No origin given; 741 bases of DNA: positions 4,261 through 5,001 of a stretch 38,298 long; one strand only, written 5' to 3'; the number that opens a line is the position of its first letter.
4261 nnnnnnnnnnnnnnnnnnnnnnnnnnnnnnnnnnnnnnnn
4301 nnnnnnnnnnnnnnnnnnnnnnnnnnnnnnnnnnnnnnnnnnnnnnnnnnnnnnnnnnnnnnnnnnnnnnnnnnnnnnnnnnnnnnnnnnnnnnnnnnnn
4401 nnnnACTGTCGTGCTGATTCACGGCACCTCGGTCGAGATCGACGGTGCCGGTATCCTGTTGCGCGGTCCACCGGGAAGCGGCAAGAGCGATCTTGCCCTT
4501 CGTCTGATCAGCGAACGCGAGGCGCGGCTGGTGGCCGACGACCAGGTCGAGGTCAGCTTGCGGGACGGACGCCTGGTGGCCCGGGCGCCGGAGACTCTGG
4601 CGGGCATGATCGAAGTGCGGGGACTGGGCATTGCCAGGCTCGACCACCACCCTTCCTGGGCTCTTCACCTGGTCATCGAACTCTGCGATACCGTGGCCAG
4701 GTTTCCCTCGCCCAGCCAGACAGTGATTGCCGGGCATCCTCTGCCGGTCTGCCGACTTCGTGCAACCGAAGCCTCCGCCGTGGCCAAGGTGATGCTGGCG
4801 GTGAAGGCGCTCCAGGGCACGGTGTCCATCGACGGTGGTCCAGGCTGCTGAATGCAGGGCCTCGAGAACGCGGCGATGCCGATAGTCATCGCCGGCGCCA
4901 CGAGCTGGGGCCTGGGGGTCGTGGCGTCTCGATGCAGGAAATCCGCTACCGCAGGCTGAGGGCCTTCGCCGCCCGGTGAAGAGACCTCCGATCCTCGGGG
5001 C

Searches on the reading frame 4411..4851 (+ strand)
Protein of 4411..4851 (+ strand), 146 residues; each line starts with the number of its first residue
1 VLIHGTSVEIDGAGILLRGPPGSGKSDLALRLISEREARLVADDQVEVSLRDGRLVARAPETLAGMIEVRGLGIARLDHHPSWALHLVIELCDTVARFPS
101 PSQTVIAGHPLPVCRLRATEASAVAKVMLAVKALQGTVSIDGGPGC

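Call 3: search_protein_families(library=pfam, proteins=[window:4411-4851:+])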
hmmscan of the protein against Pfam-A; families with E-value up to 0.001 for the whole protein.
window:4411-4851:+ (146 aa): 2 families
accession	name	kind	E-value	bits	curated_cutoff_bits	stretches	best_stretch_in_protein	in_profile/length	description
PF07475.17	Hpr_kinase_C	-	9.8e-20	71.2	33.3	1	3-75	9-81/171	HPr Serine kinase C-terminal domain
PF13671.12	AAA_33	-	0.00041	21.1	27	1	15-46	2-33/143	AAA domain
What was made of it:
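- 4411..4851 (+): hprK, short (146 aa) alphaproteobacterial HPr kinase. Pfam Hpr_kinase_C, E 1e-19 (call 3).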

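Call 8: find_encoding_contigs(protein=window:4411-4851:+, flank=10000, max_places=10)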
Protein window:4411-4851:+ (146 aa): 10 contigs read that carry it; 9 places shown.
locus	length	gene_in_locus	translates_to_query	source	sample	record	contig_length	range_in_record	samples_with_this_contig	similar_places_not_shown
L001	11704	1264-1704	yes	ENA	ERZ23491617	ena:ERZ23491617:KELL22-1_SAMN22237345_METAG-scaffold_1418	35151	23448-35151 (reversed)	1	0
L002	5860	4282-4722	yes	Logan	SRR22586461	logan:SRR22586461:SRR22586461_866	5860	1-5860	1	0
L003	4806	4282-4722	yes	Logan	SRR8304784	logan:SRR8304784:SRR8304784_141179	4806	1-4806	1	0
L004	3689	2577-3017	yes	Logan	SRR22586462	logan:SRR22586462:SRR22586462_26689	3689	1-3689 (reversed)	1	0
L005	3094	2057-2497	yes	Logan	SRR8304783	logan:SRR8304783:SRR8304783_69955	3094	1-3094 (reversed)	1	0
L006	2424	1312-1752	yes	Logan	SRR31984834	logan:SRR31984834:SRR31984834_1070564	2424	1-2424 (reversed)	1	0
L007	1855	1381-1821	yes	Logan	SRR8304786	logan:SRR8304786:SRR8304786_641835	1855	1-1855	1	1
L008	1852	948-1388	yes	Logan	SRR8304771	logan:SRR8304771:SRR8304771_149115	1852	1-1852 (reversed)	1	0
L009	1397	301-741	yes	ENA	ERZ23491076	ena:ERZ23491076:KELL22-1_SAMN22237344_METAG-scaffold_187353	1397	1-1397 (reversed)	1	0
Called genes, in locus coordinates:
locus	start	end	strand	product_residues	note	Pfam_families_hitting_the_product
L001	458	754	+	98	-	PF02482:Ribosomal_S30AE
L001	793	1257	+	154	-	PF00359:PTS_EIIA_2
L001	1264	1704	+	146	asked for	PF07475:Hpr_kinase_C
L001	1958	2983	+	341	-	PF04143:Sulf_transp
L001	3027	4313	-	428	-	PF07992:Pyr_redox_2, PF13454:NAD_binding_9 (faint), PF21706:FCSD_central, PF09242:FCSD-flav_bind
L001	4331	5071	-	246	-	PF00034:Cytochrom_C (faint), PF13442:Cytochrome_CBB3 (faint)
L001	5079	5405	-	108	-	PF08770:SoxZ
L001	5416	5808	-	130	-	PF13501:SoxY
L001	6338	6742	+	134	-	PF03610:EIIA-man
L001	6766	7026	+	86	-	PF00381:PTS-HPr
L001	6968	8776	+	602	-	PF05524:PEP-utilisers_N, PF00391:PEP-utilizers, PF02896:PEP-utilizers_C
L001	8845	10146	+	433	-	PF05221:AdoHcyase, PF02826:2-Hacid_dh_C, PF00670:AdoHcyase_NAD, PF07991:KARI_N (weak)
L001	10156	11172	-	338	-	PF03486:HI0933_like (faint), PF07992:Pyr_redox_2, PF13738:Pyr_redox_3, PF00070:Pyr_redox (weak)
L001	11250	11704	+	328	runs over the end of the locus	PF01636:APH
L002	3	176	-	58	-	?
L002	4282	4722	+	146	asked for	PF07475:Hpr_kinase_C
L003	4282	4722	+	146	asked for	PF07475:Hpr_kinase_C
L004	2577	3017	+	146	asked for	PF07475:Hpr_kinase_C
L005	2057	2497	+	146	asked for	PF07475:Hpr_kinase_C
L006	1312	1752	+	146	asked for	PF07475:Hpr_kinase_C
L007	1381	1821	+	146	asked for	PF07475:Hpr_kinase_C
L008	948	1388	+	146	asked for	PF07475:Hpr_kinase_C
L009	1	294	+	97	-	?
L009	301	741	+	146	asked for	PF07475:Hpr_kinase_C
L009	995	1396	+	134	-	?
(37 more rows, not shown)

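Call 9: find_related_loci(query=window:4411-4848:+, collection=genome_contigs, flank=10000)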
Query window:4411-4848:+ (146 aa) in genome_contigs; peptide patterns used: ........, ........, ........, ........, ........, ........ (x = any residue, [..] = any of these).
599 stretches matched a pattern (row limit reached: there are more); 36 encode a relative of the query (tblastn E <= 1e-3); 36 distinct loci.
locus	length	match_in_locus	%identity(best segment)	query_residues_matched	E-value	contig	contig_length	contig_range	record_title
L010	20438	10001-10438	95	1-146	6e-88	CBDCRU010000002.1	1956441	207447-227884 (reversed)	MAG: Alphaproteobacteria bacterium isolate 004192cc-7be1-4318-a486-98437b1b10df genome assembly, contig: contig_2, whole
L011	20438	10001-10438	88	1-146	5e-80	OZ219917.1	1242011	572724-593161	MAG: Alphaproteobacteria bacterium isolate 577a58ff-f287-4036-b764-1fe737d1fd49 genome assembly, chromosome: 1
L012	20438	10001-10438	89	1-146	9e-80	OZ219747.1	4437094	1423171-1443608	MAG: Alphaproteobacteria bacterium isolate aa463369-b140-4e10-bdcd-729ab9309ae6 genome assembly, chromosome: 2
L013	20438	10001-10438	85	1-146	9e-78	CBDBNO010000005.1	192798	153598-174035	MAG: Alphaproteobacteria bacterium isolate 3b2a6145-dd22-4f5c-8966-122b708bad15 genome assembly, contig: contig_5, whole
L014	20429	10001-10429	74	1-143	4e-63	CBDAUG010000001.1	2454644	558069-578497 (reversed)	MAG: Alphaproteobacteria bacterium isolate 85bc8abf-2a0b-40a6-bf12-b11200afe27e genome assembly, contig: contig_1, whole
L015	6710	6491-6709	92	1-73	6e-38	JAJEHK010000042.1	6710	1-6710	MAG: Alphaproteobacteria bacterium isolate p16x60bins.4 k141_147139, whole genome shotgun sequence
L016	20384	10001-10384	51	1-129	1e-30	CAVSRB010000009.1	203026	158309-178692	MAG: uncultured Alphaproteobacteria bacterium isolate MFD05684.bin.2.206 genome assembly, contig: contig_83706, whole ge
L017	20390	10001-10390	52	3-139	1e-28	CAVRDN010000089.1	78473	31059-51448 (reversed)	MAG: uncultured Alphaproteobacteria bacterium isolate MFD04752.bin.2.18 genome assembly, contig: contig_31264, whole gen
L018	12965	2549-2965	47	2-138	2e-27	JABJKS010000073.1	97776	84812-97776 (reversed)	MAG: Rhodospirillaceae bacterium isolate SI074_bin97 k141_1036952, whole genome shotgun sequence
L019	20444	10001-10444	46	1-143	4e-27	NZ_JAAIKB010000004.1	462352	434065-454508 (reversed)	Falsiroseomonas algicola strain PeD5 NODE_4_length_462352_cov_244.757266, whole genome shotgun sequence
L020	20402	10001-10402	46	2-143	9e-26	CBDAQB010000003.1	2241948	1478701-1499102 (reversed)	MAG: Acetobacteraceae bacterium isolate 95152cde-c084-4bcc-b57e-f492444afcc6 genome assembly, contig: contig_3, whole ge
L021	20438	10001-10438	45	1-143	2e-25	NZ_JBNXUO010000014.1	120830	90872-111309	Falsiroseomonas sp. CW058 14, whole genome shotgun sequence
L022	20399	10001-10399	47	1-132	3e-25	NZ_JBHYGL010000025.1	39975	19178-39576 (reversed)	MAG: Falsiroseomonas sp. isolate SAMS01UC_bin-014 SAMS01UC_bin-014_c31, whole genome shotgun sequence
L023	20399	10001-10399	47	1-132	3e-24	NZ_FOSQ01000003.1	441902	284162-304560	Falsiroseomonas stagni DSM 19981, whole genome shotgun sequence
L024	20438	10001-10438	46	2-135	1e-23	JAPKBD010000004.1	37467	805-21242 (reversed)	MAG: Alphaproteobacteria bacterium isolate ANT-29 NODE_619_length_37467_cov_5.488506, whole genome shotgun sequence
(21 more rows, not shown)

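Call 42: find_homologous_proteins(query=window:4411-4848:+, max_evalue=1e-10)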
Query window:4411-4848:+ (146 aa): 5712 proteins with E <= 1e-10 among 5944 candidates; the best 120 are listed.
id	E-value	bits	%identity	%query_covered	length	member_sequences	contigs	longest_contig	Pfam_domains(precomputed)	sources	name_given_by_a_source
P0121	1.7e-84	299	97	100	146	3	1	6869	PF07475.18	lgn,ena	-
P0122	7.8e-81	287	94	100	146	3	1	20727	PF07475.18,PF27840.1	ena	-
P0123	7.4e-78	277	90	100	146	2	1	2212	PF07475.18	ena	-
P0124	8.3e-78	277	91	100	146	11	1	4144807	PF07475.18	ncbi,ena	-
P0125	9.6e-76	270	90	100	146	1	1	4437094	PF07475.18,PF27840.1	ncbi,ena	-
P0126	1.1e-74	267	88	100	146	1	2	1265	PF07475.18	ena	-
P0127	2.9e-74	266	88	100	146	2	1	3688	PF07475.18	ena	-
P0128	5.3e-74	265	88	100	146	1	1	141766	PF07475.18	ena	-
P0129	2.2e-73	263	86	100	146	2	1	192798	PF07475.18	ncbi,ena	-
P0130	4.5e-73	262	87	100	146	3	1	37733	PF07475.18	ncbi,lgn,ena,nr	ncbi:MAG: serine kinase [bacterium]|nr:serine kinase [bacterium]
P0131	1.0e-72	261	87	100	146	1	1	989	PF07475.18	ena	-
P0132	1.7e-72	260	86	100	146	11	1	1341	PF07475.18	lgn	-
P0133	1.4e-69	250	85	100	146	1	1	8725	PF07475.18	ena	-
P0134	1.1e-65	238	81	100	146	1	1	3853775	PF07475.18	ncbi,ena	-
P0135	8.1e-59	216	75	98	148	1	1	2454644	PF07475.18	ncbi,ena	-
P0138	2.9e-39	152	61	95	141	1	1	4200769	PF07475.18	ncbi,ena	-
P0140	2.2e-36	143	55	95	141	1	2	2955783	PF07475.18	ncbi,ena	-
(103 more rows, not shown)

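Call 43: find_encoding_contigs(protein=P0124, flank=7000, max_places=2)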
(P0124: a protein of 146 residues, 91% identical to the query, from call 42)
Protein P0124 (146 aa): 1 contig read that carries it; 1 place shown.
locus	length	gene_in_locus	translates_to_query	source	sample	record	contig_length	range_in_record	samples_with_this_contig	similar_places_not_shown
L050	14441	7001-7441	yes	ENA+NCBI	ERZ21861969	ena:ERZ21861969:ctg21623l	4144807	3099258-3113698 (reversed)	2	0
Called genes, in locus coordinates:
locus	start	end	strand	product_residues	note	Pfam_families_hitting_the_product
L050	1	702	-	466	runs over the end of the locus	PF14691:Fer4_20, PF01262:AlaDh_PNT_C (faint), PF00070:Pyr_redox (faint), PF07992:Pyr_redox_2, PF13450:NAD_binding_8, PF13738:Pyr_redox_3 (faint)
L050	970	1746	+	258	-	PF02673:BacA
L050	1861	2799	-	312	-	PF00106:adh_short, PF01073:3Beta_HSD, PF01370:Epimerase, PF03435:Sacchrp_dh_NADP (weak), PF04321:RmlD_sub_bind, PF05368:NmrA, PF08659:KR (weak), PF13460:NAD_binding_10, +3 more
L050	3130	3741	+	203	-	PF01612:DNA_pol_A_exo1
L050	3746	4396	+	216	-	PF06835:LptC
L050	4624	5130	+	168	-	PF03968:LptD_N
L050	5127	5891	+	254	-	PF00005:ABC_tran, PF12399:BCA_ABC_TP_C (weak)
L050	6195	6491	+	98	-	PF02482:Ribosomal_S30AE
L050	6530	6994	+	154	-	PF00359:PTS_EIIA_2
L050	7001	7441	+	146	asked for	PF07475:Hpr_kinase_C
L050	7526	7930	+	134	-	PF03610:EIIA-man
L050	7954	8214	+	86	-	PF00381:PTS-HPr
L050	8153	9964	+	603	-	PF05524:PEP-utilisers_N, PF00391:PEP-utilizers, PF02896:PEP-utilizers_C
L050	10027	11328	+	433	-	PF05221:AdoHcyase, PF02826:2-Hacid_dh_C, PF00670:AdoHcyase_NAD, PF07991:KARI_N (faint)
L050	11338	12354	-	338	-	PF03486:HI0933_like (faint), PF07992:Pyr_redox_2, PF13738:Pyr_redox_3, PF00070:Pyr_redox (weak)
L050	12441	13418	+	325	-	PF01636:APH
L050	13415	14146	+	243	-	PF00483:NTP_transferase, PF12804:NTP_transf_3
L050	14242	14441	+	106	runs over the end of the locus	PF00085:Thioredoxin, PF00578:AhpC-TSA, PF08534:Redoxin (weak), PF13098:Thioredoxin_2, PF13905:Thioredoxin_8, PF13728:TraF (weak)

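Call 44: find_encoding_contigs(protein=P0134, flank=7000, max_places=2)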
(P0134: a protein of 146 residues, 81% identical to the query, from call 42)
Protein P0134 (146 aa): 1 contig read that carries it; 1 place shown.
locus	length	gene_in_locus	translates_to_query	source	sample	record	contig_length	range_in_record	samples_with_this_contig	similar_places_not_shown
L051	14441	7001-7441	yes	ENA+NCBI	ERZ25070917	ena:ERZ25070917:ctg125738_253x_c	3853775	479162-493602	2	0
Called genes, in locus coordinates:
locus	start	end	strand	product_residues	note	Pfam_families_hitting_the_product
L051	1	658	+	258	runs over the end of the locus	PF02673:BacA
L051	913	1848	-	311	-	PF00106:adh_short (weak), PF01073:3Beta_HSD, PF01370:Epimerase, PF04321:RmlD_sub_bind, PF05368:NmrA, PF07993:NAD_binding_4 (faint), PF08659:KR (faint), PF13460:NAD_binding_10, +1 more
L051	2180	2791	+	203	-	PF01612:DNA_pol_A_exo1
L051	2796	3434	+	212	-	PF06835:LptC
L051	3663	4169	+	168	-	PF03968:LptD_N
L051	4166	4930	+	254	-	PF00005:ABC_tran, PF12399:BCA_ABC_TP_C (weak)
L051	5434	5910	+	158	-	-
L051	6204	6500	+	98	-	PF02482:Ribosomal_S30AE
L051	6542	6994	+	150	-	PF00359:PTS_EIIA_2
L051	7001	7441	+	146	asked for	PF07475:Hpr_kinase_C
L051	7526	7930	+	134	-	PF03610:EIIA-man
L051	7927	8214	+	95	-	PF00381:PTS-HPr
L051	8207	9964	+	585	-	PF05524:PEP-utilisers_N, PF00391:PEP-utilizers, PF02896:PEP-utilizers_C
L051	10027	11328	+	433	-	PF05221:AdoHcyase, PF02826:2-Hacid_dh_C, PF00670:AdoHcyase_NAD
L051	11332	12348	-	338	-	PF03486:HI0933_like (faint), PF07992:Pyr_redox_2, PF13738:Pyr_redox_3, PF00070:Pyr_redox (weak)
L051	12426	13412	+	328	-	PF01636:APH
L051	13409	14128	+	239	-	PF00483:NTP_transferase, PF12804:NTP_transf_3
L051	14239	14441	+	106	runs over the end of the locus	PF00085:Thioredoxin, PF00578:AhpC-TSA (weak), PF08534:Redoxin (weak), PF13098:Thioredoxin_2, PF13905:Thioredoxin_8, PF13728:TraF (weak)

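Call 45: find_encoding_contigs(protein=P0122, flank=7000, max_places=2)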
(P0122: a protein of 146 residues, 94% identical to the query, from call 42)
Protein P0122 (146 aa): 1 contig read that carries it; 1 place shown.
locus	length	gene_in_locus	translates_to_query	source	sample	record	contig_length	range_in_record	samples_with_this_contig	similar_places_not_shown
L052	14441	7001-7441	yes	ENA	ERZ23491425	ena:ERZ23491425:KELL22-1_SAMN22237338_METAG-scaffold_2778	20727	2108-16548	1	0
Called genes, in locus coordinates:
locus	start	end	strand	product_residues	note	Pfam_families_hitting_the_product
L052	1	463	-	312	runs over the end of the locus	PF00106:adh_short, PF01073:3Beta_HSD, PF01370:Epimerase, PF03435:Sacchrp_dh_NADP (weak), PF04321:RmlD_sub_bind, PF05368:NmrA, PF08659:KR (weak), PF13460:NAD_binding_10, +2 more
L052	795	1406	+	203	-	PF01612:DNA_pol_A_exo1, PF13482:RNase_H_2 (faint)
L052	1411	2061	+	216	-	PF06835:LptC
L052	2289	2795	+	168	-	PF03968:LptD_N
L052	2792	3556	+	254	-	PF00005:ABC_tran, PF12399:BCA_ABC_TP_C (weak)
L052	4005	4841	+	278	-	PF02668:TauD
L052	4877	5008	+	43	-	-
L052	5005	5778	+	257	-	PF00106:adh_short, PF08659:KR, PF01370:Epimerase, PF13561:adh_short_C2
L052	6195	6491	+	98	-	PF02482:Ribosomal_S30AE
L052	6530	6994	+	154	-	PF00359:PTS_EIIA_2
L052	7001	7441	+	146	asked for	PF07475:Hpr_kinase_C, PF27840:ScmC (weak)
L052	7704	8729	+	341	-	PF04143:Sulf_transp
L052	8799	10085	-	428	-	PF07992:Pyr_redox_2, PF13454:NAD_binding_9 (faint), PF21706:FCSD_central, PF09242:FCSD-flav_bind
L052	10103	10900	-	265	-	PF00034:Cytochrom_C (faint), PF13442:Cytochrome_CBB3 (faint)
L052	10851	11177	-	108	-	PF08770:SoxZ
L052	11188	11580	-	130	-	PF13501:SoxY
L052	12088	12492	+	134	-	PF03610:EIIA-man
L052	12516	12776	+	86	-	PF00381:PTS-HPr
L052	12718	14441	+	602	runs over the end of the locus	PF05524:PEP-utilisers_N, PF00391:PEP-utilizers, PF02896:PEP-utilizers_C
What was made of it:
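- Checked: It recurs in independent assemblies: L001-L009, L010 (a 1.96-Mb contig) and L052 (calls 8, 9, 45).
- These include a 1.96-Mb MAG contig (L010), L052, L001 and several Logan contigs crossing the hprK-yeeE junction (calls 8, 9, 45).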

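Call 63: list_cluster_members(proteins=[P0124, P0134, P0128, P0130, P0138, P0140])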
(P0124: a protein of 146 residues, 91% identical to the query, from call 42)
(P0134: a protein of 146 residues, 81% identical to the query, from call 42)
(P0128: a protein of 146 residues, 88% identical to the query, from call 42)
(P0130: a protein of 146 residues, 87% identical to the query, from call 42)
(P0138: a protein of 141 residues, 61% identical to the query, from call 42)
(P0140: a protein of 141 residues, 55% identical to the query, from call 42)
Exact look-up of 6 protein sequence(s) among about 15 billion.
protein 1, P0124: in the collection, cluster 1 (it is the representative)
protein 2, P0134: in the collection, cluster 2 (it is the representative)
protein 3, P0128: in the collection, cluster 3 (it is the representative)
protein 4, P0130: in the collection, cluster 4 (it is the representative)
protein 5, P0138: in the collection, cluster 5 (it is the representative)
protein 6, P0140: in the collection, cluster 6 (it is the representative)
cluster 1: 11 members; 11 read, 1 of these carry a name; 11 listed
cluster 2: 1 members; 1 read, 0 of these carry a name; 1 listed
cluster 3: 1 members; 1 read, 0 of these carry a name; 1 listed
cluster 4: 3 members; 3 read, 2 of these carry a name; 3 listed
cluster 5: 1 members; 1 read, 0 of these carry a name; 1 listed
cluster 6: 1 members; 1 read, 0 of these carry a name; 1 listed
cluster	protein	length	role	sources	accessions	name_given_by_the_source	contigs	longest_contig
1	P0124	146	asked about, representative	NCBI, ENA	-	-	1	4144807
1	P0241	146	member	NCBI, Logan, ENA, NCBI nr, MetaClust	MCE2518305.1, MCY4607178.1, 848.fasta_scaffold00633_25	MAG: serine kinase [Alphaproteobacteria bacterium] | serine kinase [Alphaproteobacteria bacterium] | \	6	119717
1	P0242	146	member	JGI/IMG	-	-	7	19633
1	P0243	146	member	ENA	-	-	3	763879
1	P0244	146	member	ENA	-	-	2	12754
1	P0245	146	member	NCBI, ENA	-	-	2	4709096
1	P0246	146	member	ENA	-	-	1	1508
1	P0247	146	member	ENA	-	-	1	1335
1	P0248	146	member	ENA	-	-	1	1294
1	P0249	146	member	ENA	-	-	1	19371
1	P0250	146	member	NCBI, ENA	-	-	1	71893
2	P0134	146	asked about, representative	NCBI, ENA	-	-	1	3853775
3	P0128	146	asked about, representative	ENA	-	-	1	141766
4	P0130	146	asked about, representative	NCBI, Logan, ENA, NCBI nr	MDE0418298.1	MAG: serine kinase [bacterium] | serine kinase [bacterium]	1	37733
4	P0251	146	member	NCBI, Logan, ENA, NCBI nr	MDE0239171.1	MAG: serine kinase [bacterium] | serine kinase [bacterium]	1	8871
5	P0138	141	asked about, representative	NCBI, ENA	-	-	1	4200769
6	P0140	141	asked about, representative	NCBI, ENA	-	-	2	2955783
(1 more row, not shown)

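Call 67: search_protein_families(library=pfam, proteins=[L014:10795-11643:+, L014:11211-11546:+, L014:10518-10988:+], max_evalue=0.1)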
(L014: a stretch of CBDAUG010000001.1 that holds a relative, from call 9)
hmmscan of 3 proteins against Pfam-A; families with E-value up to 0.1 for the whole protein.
L014:10795-11643:+ (282 aa): 0 families

L014:11211-11546:+ (111 aa): 0 families

L014:10518-10988:+ (156 aa): 0 families
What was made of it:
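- Tried and rejected: Pfam gave no hit, so I dropped that idea (call 67).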

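Call 81: search_protein_families(library=ncbifam, proteins=[L019:10417-11421:+, L016:10529-11473:+, window:4411-4851:+], max_evalue=0.00001)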
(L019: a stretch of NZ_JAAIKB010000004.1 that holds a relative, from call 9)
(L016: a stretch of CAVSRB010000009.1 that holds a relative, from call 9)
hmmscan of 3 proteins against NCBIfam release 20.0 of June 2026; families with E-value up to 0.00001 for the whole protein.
L019:10417-11421:+ (334 aa): 1 family
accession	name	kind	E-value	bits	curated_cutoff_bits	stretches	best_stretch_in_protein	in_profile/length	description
NF003828.1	PRK05416.1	equivalog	2.8e-87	292.7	244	1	25-303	1-278/278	RNase adapter RapZ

L016:10529-11473:+ (314 aa): 1 family
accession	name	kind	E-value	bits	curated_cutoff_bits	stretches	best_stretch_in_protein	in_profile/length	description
NF003828.1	PRK05416.1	equivalog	3.9e-99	331.7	244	1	30-307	1-278/278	RNase adapter RapZ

window:4411-4851:+ (146 aa): 3 families
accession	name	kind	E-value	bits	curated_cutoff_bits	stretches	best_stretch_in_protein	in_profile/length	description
TIGR00679.1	hpr-ser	equivalog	2.8e-22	79.3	240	1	2-74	133-205/300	HPr(Ser) kinase/phosphatase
NF003883.0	PRK05428.2-1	equivalog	4.5e-11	42.5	252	1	3-76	18-91/189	HPr kinase/phosphorylase-related protein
TIGR04352.1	HprK_rel_A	equivalog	5.7e-07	28.9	200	1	1-56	97-151/280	HprK-related kinase A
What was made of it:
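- Closest known: Regulatory PTS loci: Brucella bvrRS-hprK-ptsM-ptsO. Different: EI lacks a GAF domain (calls 43, 44, 81).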
